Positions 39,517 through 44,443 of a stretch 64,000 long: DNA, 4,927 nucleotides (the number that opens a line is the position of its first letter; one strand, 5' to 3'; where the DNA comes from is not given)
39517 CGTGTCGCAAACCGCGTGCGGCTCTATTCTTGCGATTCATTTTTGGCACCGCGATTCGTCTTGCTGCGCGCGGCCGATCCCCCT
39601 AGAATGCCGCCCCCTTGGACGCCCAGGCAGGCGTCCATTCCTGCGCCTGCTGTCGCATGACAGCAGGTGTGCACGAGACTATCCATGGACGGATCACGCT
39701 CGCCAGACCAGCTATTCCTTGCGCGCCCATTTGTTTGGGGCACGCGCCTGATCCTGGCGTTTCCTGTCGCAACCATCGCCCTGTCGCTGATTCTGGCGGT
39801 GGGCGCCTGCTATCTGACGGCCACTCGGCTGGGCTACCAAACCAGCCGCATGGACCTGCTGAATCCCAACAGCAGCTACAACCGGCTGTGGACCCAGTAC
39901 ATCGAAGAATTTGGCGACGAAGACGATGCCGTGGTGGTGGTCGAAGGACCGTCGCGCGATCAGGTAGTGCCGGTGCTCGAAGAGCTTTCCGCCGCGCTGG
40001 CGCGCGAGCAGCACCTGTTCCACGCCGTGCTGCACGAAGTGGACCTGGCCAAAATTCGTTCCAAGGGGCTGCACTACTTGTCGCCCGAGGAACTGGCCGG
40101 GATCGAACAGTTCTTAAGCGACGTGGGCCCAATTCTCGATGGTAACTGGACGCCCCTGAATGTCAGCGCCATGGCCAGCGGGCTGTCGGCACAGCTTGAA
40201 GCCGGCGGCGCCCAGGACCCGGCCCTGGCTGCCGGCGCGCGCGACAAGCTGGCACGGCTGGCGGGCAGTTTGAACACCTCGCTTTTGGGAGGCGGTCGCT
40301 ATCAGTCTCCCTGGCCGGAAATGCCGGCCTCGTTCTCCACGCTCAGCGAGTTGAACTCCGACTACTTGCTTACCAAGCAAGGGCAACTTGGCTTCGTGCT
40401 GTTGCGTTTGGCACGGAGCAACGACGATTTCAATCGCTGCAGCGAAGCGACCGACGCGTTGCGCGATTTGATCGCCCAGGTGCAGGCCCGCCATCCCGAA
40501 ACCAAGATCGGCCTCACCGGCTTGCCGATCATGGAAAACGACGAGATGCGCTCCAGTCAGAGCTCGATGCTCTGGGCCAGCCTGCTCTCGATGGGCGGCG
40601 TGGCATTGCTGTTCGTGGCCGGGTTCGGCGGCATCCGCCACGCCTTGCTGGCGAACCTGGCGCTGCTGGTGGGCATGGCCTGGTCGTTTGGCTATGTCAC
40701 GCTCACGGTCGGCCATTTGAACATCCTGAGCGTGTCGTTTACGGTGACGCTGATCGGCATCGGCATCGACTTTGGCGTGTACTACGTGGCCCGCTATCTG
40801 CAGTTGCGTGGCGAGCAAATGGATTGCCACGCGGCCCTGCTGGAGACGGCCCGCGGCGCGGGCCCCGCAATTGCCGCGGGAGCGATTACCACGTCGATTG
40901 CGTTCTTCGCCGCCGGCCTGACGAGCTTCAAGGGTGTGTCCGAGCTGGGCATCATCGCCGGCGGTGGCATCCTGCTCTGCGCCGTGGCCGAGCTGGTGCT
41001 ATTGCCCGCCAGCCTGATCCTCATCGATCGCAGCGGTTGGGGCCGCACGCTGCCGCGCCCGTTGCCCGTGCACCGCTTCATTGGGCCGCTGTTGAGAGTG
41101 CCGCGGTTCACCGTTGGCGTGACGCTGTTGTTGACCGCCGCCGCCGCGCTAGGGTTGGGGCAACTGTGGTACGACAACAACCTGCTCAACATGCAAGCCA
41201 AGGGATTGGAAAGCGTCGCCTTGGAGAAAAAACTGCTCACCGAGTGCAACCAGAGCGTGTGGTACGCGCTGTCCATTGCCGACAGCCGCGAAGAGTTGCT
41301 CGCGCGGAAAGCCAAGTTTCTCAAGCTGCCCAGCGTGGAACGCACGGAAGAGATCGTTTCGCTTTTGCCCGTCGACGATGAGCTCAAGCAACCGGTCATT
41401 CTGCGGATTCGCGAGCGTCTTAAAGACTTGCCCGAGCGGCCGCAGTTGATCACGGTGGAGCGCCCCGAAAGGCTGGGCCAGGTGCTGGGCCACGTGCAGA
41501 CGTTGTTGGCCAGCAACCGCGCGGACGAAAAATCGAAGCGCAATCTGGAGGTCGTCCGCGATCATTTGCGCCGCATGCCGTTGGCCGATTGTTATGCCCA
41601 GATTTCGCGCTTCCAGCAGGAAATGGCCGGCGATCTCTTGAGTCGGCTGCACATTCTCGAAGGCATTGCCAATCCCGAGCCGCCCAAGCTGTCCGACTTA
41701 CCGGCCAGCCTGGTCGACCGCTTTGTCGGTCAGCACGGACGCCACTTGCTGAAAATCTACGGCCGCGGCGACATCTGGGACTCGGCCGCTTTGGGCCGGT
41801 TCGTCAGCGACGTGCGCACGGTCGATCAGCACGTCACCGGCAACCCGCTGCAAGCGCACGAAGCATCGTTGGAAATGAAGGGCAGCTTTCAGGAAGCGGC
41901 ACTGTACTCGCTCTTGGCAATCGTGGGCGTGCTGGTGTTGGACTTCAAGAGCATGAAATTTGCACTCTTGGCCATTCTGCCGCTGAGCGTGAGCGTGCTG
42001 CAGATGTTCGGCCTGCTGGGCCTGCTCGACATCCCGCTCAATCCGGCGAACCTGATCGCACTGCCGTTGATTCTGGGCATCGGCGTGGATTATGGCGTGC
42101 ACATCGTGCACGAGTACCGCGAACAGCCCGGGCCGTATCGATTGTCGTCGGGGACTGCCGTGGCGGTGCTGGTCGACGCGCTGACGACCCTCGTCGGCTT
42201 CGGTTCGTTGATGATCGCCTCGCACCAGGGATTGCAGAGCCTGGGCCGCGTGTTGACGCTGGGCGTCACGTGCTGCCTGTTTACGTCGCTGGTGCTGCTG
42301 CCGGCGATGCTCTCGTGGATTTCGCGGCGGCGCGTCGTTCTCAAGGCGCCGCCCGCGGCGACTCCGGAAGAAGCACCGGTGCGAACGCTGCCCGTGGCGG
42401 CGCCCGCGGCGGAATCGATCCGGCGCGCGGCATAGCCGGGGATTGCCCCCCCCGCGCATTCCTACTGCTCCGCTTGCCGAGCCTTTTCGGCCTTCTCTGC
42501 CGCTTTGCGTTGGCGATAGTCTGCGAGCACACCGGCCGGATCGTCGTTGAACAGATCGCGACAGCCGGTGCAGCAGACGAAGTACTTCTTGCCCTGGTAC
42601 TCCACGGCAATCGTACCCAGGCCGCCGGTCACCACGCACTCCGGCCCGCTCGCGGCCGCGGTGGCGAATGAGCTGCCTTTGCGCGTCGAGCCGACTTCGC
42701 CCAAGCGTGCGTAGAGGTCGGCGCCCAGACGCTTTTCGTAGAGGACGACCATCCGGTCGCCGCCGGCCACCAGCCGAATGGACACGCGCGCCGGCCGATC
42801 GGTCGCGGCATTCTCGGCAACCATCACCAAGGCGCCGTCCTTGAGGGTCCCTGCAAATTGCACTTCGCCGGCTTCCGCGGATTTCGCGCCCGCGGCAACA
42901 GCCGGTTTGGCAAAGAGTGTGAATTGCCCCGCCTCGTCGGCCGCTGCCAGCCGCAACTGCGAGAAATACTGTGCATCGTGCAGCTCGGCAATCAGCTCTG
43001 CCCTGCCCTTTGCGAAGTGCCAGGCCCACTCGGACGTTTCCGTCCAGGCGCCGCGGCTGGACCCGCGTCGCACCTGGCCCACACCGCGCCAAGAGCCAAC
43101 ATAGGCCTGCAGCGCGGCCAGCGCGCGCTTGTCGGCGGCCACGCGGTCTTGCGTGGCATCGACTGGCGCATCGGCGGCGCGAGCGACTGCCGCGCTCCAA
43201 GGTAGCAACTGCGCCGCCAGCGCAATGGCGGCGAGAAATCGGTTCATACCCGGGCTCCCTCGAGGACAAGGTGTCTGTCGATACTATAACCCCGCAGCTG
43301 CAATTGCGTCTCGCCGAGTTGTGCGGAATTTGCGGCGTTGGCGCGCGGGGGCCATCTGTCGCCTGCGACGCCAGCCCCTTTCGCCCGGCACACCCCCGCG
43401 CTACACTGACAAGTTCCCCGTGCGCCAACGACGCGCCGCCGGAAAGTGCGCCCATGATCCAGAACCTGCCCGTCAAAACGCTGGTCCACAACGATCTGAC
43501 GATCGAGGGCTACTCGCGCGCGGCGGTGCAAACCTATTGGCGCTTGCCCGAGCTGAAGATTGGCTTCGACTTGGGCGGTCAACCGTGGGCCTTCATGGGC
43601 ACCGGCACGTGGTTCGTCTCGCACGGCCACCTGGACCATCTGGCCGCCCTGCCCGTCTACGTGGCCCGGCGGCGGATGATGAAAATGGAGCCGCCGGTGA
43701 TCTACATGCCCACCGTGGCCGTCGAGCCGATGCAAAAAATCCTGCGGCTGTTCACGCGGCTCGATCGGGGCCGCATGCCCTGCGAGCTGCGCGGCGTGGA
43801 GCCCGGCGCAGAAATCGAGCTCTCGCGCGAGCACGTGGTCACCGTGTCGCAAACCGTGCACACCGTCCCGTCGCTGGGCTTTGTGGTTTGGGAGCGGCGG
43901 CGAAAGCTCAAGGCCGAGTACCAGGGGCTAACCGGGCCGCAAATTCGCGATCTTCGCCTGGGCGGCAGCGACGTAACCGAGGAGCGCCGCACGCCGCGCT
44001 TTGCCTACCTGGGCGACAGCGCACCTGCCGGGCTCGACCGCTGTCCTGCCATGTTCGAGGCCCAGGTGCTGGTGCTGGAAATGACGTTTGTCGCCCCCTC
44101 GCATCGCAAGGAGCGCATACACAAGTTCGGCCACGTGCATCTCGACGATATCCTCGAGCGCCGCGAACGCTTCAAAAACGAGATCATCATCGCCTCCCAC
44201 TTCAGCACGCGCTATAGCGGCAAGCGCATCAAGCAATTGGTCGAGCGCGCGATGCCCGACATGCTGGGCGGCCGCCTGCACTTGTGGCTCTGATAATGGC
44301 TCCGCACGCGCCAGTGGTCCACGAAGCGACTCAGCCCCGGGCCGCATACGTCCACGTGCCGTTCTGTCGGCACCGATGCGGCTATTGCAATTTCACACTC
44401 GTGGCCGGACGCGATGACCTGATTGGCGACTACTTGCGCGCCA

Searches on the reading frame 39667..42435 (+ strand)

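Call 85: search_protein_families(library=pfam, proteins=[window:39667-42435:+], max_evalue=0.00001)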
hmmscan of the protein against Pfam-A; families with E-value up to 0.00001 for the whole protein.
window:39667-42435:+ (922 aa): 1 family
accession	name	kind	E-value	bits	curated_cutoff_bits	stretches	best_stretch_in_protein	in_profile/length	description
PF03176.21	MMPL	-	3.3e-30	105.6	20.5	2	259-458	104-307/333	MMPL family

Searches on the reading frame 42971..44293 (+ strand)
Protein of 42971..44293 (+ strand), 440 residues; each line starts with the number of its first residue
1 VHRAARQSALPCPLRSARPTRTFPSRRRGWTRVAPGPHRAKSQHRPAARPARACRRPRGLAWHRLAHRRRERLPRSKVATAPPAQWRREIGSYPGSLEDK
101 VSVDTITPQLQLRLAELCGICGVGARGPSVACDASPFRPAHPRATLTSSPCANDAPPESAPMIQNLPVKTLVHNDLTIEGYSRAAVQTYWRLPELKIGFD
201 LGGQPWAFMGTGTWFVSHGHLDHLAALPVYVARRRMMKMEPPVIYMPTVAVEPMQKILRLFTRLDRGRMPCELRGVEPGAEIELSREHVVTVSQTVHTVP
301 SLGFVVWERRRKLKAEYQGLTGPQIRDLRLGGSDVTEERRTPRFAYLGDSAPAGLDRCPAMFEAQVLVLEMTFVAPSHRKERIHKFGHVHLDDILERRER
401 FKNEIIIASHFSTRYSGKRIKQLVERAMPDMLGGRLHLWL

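Call 85: search_protein_families(library=pfam, proteins=[window:42971-44293:+], max_evalue=0.00001)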
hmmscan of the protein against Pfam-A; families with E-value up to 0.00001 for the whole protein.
window:42971-44293:+ (440 aa): 1 family
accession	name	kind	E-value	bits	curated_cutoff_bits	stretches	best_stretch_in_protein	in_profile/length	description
PF12706.13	Lactamase_B_2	-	2.7e-06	27.6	27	0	215-411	35-200/200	Beta-lactamase superfamily domain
